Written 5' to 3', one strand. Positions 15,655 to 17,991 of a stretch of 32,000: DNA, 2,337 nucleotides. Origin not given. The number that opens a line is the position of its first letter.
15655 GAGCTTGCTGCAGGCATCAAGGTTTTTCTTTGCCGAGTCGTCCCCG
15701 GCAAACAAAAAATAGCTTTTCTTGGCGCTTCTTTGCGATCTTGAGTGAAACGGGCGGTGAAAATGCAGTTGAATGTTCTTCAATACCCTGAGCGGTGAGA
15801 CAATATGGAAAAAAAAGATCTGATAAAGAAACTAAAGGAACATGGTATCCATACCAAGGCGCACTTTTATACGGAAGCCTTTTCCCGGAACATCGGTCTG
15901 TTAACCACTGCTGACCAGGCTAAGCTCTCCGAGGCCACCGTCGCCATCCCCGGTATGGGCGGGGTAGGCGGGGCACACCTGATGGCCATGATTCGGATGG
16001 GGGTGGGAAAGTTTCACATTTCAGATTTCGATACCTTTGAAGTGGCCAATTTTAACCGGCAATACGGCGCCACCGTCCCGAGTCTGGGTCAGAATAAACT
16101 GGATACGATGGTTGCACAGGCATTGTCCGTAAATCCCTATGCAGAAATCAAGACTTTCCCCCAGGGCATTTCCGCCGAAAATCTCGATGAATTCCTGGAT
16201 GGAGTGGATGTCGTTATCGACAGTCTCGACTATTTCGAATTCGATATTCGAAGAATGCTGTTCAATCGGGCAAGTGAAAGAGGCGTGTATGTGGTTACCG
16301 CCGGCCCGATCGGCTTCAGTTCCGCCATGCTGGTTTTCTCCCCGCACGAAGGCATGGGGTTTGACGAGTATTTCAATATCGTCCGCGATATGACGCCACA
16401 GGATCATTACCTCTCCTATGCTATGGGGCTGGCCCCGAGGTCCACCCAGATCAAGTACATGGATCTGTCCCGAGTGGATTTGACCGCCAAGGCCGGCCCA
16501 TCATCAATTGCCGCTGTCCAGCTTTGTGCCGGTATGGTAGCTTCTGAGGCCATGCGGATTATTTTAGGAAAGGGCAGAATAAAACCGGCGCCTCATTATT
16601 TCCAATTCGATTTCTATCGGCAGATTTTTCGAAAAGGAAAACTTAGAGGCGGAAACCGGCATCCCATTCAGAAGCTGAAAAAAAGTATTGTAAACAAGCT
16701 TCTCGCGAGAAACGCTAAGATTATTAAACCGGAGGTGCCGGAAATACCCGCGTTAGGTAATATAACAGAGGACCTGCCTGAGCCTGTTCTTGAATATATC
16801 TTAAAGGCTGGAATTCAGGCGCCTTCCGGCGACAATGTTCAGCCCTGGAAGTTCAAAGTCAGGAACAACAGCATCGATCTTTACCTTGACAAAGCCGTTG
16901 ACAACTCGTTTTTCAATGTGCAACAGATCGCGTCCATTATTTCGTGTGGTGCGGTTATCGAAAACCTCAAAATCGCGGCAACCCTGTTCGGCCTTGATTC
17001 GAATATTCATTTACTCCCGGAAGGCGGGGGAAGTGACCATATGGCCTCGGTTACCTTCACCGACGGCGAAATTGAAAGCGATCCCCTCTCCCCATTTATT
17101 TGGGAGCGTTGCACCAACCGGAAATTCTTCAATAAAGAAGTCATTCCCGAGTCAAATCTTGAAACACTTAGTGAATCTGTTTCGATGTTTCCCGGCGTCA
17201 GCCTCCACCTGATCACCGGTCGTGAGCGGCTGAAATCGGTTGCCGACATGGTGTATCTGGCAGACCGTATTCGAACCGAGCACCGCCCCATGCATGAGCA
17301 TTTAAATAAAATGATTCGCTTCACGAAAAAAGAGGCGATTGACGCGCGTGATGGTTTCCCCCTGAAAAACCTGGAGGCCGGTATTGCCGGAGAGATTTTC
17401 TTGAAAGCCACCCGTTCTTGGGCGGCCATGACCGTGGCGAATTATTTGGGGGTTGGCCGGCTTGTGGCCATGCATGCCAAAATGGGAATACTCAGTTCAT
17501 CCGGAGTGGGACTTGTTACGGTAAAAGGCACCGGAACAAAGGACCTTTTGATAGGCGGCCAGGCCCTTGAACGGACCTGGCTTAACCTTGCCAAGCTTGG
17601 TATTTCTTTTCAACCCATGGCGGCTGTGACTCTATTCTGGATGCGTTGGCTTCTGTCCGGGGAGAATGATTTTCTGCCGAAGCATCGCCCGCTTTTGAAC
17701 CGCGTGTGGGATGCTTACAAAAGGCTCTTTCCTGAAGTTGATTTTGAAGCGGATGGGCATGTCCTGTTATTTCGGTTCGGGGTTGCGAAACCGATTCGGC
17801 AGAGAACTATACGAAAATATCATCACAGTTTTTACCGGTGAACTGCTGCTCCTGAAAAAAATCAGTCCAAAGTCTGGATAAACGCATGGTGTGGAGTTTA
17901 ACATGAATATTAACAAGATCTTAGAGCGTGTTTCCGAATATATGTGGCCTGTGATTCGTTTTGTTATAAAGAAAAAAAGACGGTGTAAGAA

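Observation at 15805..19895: Three-gene operon: ThiF-nitroreductase fusion, Zn-ribbon PP-loop ATPase and SDR, with no visible carrier or precursor gene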

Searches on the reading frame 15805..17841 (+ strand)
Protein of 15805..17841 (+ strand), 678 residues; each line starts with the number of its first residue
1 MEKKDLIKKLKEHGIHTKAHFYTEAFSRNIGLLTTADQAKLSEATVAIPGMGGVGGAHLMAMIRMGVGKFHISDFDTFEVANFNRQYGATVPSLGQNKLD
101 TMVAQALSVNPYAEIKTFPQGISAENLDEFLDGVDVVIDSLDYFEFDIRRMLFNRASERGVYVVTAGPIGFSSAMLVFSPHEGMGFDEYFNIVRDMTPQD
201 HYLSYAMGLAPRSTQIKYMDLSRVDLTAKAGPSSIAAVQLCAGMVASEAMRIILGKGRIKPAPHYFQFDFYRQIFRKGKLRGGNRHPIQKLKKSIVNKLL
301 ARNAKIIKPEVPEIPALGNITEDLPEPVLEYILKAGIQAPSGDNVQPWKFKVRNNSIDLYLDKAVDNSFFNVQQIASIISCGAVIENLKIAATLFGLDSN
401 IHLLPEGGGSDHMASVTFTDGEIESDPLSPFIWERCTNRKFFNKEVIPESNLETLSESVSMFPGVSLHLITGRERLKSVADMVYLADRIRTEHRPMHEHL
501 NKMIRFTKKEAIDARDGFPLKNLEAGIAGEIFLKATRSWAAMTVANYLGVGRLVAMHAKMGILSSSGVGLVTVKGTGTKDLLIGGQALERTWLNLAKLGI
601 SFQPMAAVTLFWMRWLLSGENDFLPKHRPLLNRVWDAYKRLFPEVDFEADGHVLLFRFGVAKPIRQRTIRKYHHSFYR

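Call 3: search_protein_families(library=pfam, proteins=[window:15805-17841:+], max_evalue=0.01)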
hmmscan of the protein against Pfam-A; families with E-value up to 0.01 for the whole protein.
window:15805-17841:+ (678 aa): 3 families
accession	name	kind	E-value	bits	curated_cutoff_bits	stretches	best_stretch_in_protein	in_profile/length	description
PF00899.27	ThiF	-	1.3e-44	152.6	28.1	1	27-280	2-229/238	ThiF family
PF00881.29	Nitroreductase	-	1.3e-07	32.4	23.5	1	322-358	13-50/167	Nitroreductase family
PF14512.11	TM1586_NiRdase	-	0.0012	19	27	1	319-369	150-192/215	Putative TM nitroreductase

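Call 4: search_protein_families(library=ncbifam, proteins=[window:15805-17841:+], max_evalue=0.01)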
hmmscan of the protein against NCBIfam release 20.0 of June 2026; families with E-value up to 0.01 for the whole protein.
window:15805-17841:+ (678 aa): 26 families (the best 25 are shown)
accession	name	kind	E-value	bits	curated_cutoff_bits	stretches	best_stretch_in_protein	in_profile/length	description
NF011424.0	PRK14851.1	subfamily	0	1014.5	1170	1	1-676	1-675/679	hypothetical protein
NF011425.0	PRK14852.1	equivalog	2.7e-169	565.1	1337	2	17-508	306-796/989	hypothetical protein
NF006077.0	PRK08223.1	equivalog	7.9e-114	379.6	266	1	20-306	5-291/296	hypothetical protein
NF005901.0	PRK07877.1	equivalog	5.1e-82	276.2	476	2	228-675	296-716/722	Rv1355c family protein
NF047509.1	Rv3131_FMN_oxido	subfamily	8.7e-46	156.8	199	1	332-608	2-272/319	Acg family FMN-binding oxidoreductase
NF006395.0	PRK08644.1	equivalog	5.6e-25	88.2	159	1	34-170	21-157/215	sulfur carrier protein ThiS adenylyltransferase ThiF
TIGR02354.1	thiF_fam2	equivalog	8.9e-21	74.7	152.2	1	39-145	17-122/200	thiamine biosynthesis protein ThiF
TIGR02356.1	adenyl_thiF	equivalog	3.9e-20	72.1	275.25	1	35-190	13-166/203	thiazole biosynthesis adenylyltransferase ThiF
NF004281.0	PRK05690.1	subfamily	4.6e-20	71.9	266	1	33-194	22-179/250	molybdopterin-synthase adenylyltransferase MoeB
NF006444.0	PRK08762.1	equivalog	2.2e-19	69.4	449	1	33-183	137-285/387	molybdopterin-synthase adenylyltransferase MoeB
NF006204.0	PRK08328.1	equivalog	3.5e-16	59.5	339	1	24-171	8-154/231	hypothetical protein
NF004111.0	PRK05600.1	equivalog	1.3e-15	57.5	437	1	35-190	33-189/371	ThiF family adenylyltransferase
TIGR02355.1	moeB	equivalog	1.6e-15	57.2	376.55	1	36-179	17-158/240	molybdopterin-synthase adenylyltransferase MoeB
NF005646.0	PRK07411.1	equivalog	2.6e-15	56.4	633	1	26-145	19-140/390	molybdopterin-synthase adenylyltransferase MoeB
NF009123.0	PRK12475.1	subfamily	3.3e-14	52.9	510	1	34-161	15-142/338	MoeB/ThiF family adenylyltransferase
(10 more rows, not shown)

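Call 24: find_homologous_proteins(query=window:15805-17838:+)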
Query window:15805-17838:+ (678 aa): 926 proteins with E <= 0.001 among 8000 candidates; the best 120 are listed.
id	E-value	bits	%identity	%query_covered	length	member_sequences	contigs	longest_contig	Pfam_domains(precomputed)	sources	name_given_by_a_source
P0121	0.0e+0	1534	99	100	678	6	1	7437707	PF00881.30,PF00899.28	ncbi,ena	-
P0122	0.0e+0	1097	69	99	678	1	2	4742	PF00881.30,PF00899.28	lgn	-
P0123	0.0e+0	1087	68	100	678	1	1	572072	PF00881.30,PF00899.28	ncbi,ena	-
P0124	0.0e+0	1087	68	100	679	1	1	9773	PF00881.30,PF00899.28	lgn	-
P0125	0.0e+0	1075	69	99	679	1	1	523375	PF00881.30,PF00899.28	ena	-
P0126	0.0e+0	1065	68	99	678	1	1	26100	PF00881.30,PF00899.28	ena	-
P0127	1.1e-283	961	61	100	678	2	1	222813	PF00881.30,PF00899.28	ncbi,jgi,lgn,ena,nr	ncbi:MAG: ThiF family adenylyltransferase [Desulfobacterales bacterium]|nr:ThiF family adenylyltrans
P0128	6.9e-274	928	59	100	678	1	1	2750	PF00881.30,PF14512.12,PF00899.28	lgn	-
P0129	1.5e-272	924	59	100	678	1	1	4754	PF00881.30,PF14512.12,PF00899.28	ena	-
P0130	1.2e-271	921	59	100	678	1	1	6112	PF00881.30,PF14512.12,PF00899.28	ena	-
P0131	9.7e-271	918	58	100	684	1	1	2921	PF00881.30,PF14512.12,PF00899.28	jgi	jgi:molybdopterin/thiamine biosynthesis adenylyltransferase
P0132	2.2e-269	913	59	100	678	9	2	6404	PF00881.30,PF14512.12,PF00899.28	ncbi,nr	ncbi:MAG: ThiF family adenylyltransferase [Proteobacteria bacterium]|nr:ThiF family adenylyltransfer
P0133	1.3e-268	911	58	100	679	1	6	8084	PF00881.30,PF00899.28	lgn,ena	-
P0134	2.5e-268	910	58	100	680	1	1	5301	PF00899.28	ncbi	-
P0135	1.5e-267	907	58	100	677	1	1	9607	PF00881.30,PF14512.12,PF00899.28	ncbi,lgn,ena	-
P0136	1.7e-267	907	59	100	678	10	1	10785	PF00881.30,PF14512.12,PF00899.28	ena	-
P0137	2.0e-267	907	58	100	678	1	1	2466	PF00881.30,PF14512.12,PF00899.28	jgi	jgi:molybdopterin/thiamine biosynthesis adenylyltransferase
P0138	2.6e-267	906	57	100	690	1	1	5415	PF00881.30,PF00899.28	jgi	jgi:molybdopterin/thiamine biosynthesis adenylyltransferase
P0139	4.1e-267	906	58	100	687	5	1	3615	PF00881.30,PF14512.12,PF00899.28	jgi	-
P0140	5.0e-267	906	58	100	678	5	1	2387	PF00881.30,PF14512.12,PF00899.28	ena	-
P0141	5.1e-267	905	59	100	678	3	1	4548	PF00881.30,PF14512.12,PF00899.28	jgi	-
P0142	1.8e-265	900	58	100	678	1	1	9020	PF00881.30,PF14512.12,PF00899.28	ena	-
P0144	2.3e-264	897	58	100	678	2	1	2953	PF00881.30,PF14512.12,PF00899.28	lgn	-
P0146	3.1e-264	896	57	100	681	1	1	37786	PF00881.30,PF00899.28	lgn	-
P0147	8.2e-263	892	59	100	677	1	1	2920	PF00881.30,PF14512.12,PF00899.28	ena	-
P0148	2.2e-262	890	58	100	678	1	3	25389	PF00881.30,PF14512.12,PF00899.28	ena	-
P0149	6.5e-261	885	57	99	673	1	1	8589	PF00881.30,PF14512.12,PF00899.28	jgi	-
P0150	1.1e-260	885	56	100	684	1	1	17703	PF00881.30,PF14512.12,PF00899.28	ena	-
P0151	1.1e-260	885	57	100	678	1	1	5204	PF00881.30,PF14512.12,PF00899.28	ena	-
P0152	1.2e-260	884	56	100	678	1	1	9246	PF00881.30,PF14512.12,PF00899.28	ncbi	ncbi:MAG: ThiF family adenylyltransferase [Desulfobacterales bacterium]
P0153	1.4e-259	881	56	100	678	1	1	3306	PF00881.30,PF14512.12,PF00899.28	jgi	-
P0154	3.2e-259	880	56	100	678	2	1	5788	PF00881.30,PF14512.12,PF00899.28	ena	-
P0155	5.6e-258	876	57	100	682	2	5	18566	PF00881.30,PF14512.12,PF00899.28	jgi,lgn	-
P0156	5.7e-258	876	57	98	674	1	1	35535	PF00881.30,PF14512.12,PF00899.28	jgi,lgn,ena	-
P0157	1.1e-257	875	58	99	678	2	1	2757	PF00881.30,PF14512.12,PF00899.28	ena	-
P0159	7.0e-257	872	56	100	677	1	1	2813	PF00881.30,PF14512.12,PF00899.28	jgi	-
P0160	8.1e-257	872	55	98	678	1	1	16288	PF00881.30,PF00899.28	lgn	-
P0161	1.1e-256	871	56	100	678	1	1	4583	PF00881.30,PF14512.12,PF00899.28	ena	-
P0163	4.4e-256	869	58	99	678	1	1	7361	PF00881.30,PF14512.12,PF00899.28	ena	-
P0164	5.5e-256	869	57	97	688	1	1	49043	PF00881.30,PF14512.12,PF00899.28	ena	-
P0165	2.3e-255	867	57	100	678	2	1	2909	PF00881.30,PF14512.12,PF00899.28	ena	-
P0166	3.9e-254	863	55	100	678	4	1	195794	PF00881.30,PF00899.28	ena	-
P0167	5.5e-253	859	56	99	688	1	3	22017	PF00881.30,PF00899.28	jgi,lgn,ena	-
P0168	8.9e-253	858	56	99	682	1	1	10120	PF00881.30,PF00899.28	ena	-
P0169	1.9e-252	857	54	100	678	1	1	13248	PF00881.30,PF14512.12,PF00899.28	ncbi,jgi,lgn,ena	-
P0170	4.1e-252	856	58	97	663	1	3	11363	PF00881.30,PF14512.12,PF00899.28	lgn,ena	-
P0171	1.9e-251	854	55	100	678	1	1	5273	PF00881.30,PF00899.28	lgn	-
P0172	4.1e-250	850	56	98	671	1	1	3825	PF00881.30,PF14512.12,PF00899.28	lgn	-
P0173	7.1e-250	849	56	97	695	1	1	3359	PF00881.30,PF14512.12,PF00899.28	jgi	-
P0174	8.5e-250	849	55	99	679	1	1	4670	PF00881.30,PF14512.12,PF00899.28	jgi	-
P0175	4.8e-249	846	54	99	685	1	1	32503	PF00881.30,PF14512.12,PF00899.28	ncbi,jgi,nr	ncbi:MAG: hypothetical protein GXP56_10185 [Deltaproteobacteria bacterium]|nr:hypothetical protein [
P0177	1.2e-247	842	56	98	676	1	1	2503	PF00881.30,PF14512.12,PF00899.28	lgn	-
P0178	9.4e-247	839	56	100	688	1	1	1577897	PF00881.30,PF14512.12,PF00899.28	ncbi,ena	-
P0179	2.0e-246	837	54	99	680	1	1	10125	PF00881.30,PF00899.28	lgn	-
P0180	3.4e-246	837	58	92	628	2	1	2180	PF00881.30,PF14512.12,PF00899.28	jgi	jgi:molybdopterin/thiamine biosynthesis adenylyltransferase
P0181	6.4e-246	836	55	98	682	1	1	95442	PF00881.30,PF00899.28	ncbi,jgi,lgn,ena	-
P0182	9.4e-246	835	54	100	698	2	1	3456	PF00881.30,PF00899.28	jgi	jgi:molybdopterin/thiamine biosynthesis adenylyltransferase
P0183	2.1e-245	834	56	98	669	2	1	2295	PF00881.30,PF00899.28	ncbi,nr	ncbi:MAG: ThiF family adenylyltransferase, partial [Proteobacteria bacterium]|nr:ThiF family adenyly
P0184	4.0e-245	833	56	97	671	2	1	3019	PF00881.30,PF00899.28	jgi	-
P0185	1.1e-244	832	55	97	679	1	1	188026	PF00881.30,PF14512.12,PF00899.28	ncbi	-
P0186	1.4e-244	831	54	98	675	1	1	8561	PF00881.30,PF14512.12,PF00899.28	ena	-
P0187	1.4e-244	831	54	99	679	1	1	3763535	PF00881.30,PF00899.28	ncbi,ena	-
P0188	4.5e-243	826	53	100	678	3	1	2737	PF00881.30,PF00899.28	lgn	-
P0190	1.4e-242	825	54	100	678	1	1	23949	PF00881.30,PF00899.28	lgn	-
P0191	2.5e-242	824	55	97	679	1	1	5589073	PF00881.30,PF00899.28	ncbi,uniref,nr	ncbi:putative dinucleotide-utilizing biosynthesis family protein (molybdopterin and thiamine biosynt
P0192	5.4e-242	823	55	98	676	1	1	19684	PF00881.30,PF14512.12,PF00899.28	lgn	-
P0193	9.8e-242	822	54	100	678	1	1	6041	PF00881.30,PF14512.12,PF00899.28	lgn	-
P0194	3.5e-241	820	53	97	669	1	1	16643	PF00881.30,PF00899.28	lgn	-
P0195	1.8e-240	818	53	99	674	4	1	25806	PF00881.30,PF14512.12,PF00899.28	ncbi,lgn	-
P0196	5.8e-240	816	52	99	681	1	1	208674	PF00881.30,PF00899.28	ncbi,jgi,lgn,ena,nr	ncbi:MAG: ThiF family adenylyltransferase [Proteobacteria bacterium]|nr:ThiF family adenylyltransfer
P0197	3.2e-239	814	53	99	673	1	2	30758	PF00881.30,PF14512.12,PF00899.28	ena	-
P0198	8.2e-239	812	54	100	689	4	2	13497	PF00881.30,PF00899.28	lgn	-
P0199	5.1e-238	810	52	99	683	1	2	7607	PF00881.30,PF00899.28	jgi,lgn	jgi:molybdopterin/thiamine biosynthesis adenylyltransferase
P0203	5.9e-237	806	53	98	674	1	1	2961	PF00881.30,PF14512.12,PF00899.28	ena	-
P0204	9.2e-237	806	53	100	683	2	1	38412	PF00881.30,PF14512.12,PF00899.28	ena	-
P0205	2.6e-236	804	52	100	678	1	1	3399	PF00881.30,PF14512.12,PF00899.28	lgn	-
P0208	4.4e-236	803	54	99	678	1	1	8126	PF00881.30,PF00899.28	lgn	-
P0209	5.8e-236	803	54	98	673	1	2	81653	PF00881.30,PF00899.28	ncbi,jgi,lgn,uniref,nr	ncbi:ThiF family adenylyltransferase [Desulfobacter postgatei]|jgi:molybdopterin/thiamine biosynthes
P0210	6.0e-236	803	54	98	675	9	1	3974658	PF00881.30,PF00899.28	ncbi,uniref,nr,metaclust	ncbi:ThiF family adenylyltransferase [Desulfobacter postgatei]|uniref:Dinucleotide-utilizing enzyme 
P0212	1.6e-235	801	54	98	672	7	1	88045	PF00881.30,PF00899.28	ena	-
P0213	1.9e-235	801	53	99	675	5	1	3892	PF00881.30,PF00899.28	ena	-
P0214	2.4e-235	801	56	92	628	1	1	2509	PF00881.30,PF00899.28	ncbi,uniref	ncbi:ThiF family adenylyltransferase, partial [Desulfosarcina sp.]|uniref:ThiF family adenylyltransf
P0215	3.1e-235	800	53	99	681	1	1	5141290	PF00881.30,PF00899.28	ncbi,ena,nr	nr:ThiF family adenylyltransferase [uncultured Desulfobacter sp.]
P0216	4.8e-235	800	54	98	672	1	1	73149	PF00881.30,PF00899.28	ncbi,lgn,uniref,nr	ncbi:MAG: ThiF family adenylyltransferase [Desulfobacter postgatei]|uniref:ThiF family adenylyltrans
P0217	6.1e-235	799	52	100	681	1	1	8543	PF00881.30,PF00899.28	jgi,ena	-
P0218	1.1e-234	799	54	100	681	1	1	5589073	PF00881.30,PF00899.28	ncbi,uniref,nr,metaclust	ncbi:UBA/THIF-type NAD/FAD binding family protein [Desulforapulum autotrophicum HRM2]|uniref:UBA/THI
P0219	1.1e-234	799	52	99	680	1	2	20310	PF00881.30,PF00899.28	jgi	jgi:molybdopterin/thiamine biosynthesis adenylyltransferase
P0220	1.5e-234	798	51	100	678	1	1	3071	PF00881.30,PF00899.28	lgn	-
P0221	4.1e-234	797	53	99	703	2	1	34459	PF00881.30,PF00899.28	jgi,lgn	jgi:molybdopterin/thiamine biosynthesis adenylyltransferase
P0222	5.9e-234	796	53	100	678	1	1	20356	PF00881.30,PF14512.12,PF00899.28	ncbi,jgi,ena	-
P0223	1.9e-233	795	53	99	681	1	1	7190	PF00881.30,PF00899.28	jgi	jgi:molybdopterin/thiamine biosynthesis adenylyltransferase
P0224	3.2e-233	794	51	99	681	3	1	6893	PF00881.30,PF00899.28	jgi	jgi:sulfur-carrier protein adenylyltransferase/sulfurtransferase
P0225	4.9e-233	793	53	99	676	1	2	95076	PF00881.30,PF00899.28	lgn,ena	-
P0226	5.5e-233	793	52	99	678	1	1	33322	PF00881.30,PF00899.28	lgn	-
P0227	6.0e-233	793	52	99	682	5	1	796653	PF00881.30,PF00899.28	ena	-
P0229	8.3e-233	792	52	99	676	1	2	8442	PF00881.30,PF00899.28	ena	-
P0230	8.4e-233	792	54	99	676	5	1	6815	PF00881.30,PF00899.28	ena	-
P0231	1.2e-232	792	52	100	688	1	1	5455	PF00881.30,PF00899.28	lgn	-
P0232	1.3e-232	792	54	98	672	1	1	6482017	PF00881.30,PF00899.28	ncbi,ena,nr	nr:ThiF family adenylyltransferase [uncultured Desulfobacter sp.]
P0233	1.8e-232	791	53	99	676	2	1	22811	PF00881.30,PF00899.28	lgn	-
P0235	1.2e-231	789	52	100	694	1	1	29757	PF00881.30,PF00899.28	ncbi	-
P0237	1.7e-231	788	50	100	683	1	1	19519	PF00881.30,PF14512.12,PF00899.28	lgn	-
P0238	3.3e-231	787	52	100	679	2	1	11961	PF00881.30,PF00899.28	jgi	jgi:molybdopterin/thiamine biosynthesis adenylyltransferase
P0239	6.5e-231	786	54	92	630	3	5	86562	PF00881.30,PF14512.12,PF00899.28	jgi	jgi:molybdopterin/thiamine biosynthesis adenylyltransferase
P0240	3.6e-230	784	53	99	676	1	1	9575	PF00881.30,PF00899.28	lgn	-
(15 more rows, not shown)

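Call 33: find_encoding_contigs(protein=P0123, flank=10000, max_places=1)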
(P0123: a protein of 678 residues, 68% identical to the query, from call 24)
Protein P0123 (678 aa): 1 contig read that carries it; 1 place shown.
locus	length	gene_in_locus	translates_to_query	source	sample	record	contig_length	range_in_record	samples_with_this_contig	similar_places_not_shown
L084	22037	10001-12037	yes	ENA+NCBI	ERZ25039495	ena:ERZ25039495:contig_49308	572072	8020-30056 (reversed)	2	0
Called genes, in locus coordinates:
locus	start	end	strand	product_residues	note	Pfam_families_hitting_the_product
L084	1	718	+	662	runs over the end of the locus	-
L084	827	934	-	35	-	-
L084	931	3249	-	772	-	PF03176:MMPL, PF02355:SecD_SecF_C, PF02460:Patched (weak), PF12349:Sterol-sensing, PF03176:MMPL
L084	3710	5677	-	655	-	-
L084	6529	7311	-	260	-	PF07044:DUF1329, PF17131:TP_0789-like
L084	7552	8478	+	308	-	PF21926:FeeM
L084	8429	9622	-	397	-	PF13444:Acetyltransf_5 (weak), PF21926:FeeM, PF00027:cNMP_binding (weak)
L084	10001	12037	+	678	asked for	PF00899:ThiF, PF00881:Nitroreductase (faint)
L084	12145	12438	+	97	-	PF21956:DUF6922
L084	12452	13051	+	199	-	PF08843:AbiEii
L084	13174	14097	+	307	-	-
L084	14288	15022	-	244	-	PF07589:PEP_exosort_dom (weak)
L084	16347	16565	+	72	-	-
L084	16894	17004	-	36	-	-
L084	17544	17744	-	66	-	-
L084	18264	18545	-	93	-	PF10387:DUF2442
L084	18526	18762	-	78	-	PF13711:DUF4160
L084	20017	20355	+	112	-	PF01381:HTH_3, PF12844:HTH_19 (weak)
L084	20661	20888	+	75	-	PF15919:HicB_lk_antitox, PF21748:UPF0150 (weak)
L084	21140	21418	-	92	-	PF05016:ParE_toxin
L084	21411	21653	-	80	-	-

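Call 34: find_encoding_contigs(protein=P0127, flank=10000, max_places=1)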
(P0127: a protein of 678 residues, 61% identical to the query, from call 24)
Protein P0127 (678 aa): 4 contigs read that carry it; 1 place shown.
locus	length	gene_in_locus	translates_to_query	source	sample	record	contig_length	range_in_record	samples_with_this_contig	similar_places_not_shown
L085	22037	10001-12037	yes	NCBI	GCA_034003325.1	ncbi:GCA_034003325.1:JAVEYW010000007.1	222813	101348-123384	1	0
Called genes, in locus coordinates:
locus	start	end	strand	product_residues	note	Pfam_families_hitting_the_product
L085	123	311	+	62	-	-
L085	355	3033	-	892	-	PF02739:5_3_exonuc_N, PF01367:5_3_exonuc, PF01612:DNA_pol_A_exo1, PF22619:DNA_polI_exo1, PF00476:DNA_pol_A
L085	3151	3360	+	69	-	-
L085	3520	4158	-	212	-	PF00702:Hydrolase, PF13419:HAD_2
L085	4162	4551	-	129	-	-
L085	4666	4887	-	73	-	PF07610:DUF1573 (weak)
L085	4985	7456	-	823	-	PF17764:PriA_3primeBD, PF00270:DEAD, PF04851:ResIII, PF18319:Zn_ribbon_PriA, PF00271:Helicase_C (weak), PF18074:PriA_C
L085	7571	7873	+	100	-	-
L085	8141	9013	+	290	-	PF21926:FeeM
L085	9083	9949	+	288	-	PF08668:HDOD, PF01966:HD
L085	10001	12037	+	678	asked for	PF00899:ThiF, PF00881:Nitroreductase (faint)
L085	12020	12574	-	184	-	-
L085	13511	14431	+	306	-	PF07589:PEP_exosort_dom (weak)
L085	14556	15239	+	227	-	PF14602:Hexapep_2, PF00132:Hexapep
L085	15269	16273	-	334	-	PF04101:Glyco_tran_28_C, PF06722:EryCIII-like_C, PF00201:UDPGT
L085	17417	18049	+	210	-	PF17131:TP_0789-like, PF07044:DUF1329 (weak)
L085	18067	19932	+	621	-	PF06980:DUF1302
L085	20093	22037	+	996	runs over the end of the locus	PF07719:TPR_2 (faint), PF13181:TPR_8 (faint), PF13424:TPR_12 (faint), PF03176:MMPL, PF02460:Patched, PF12349:Sterol-sensing, PF03176:MMPL, PF02460:Patched (weak), +1 more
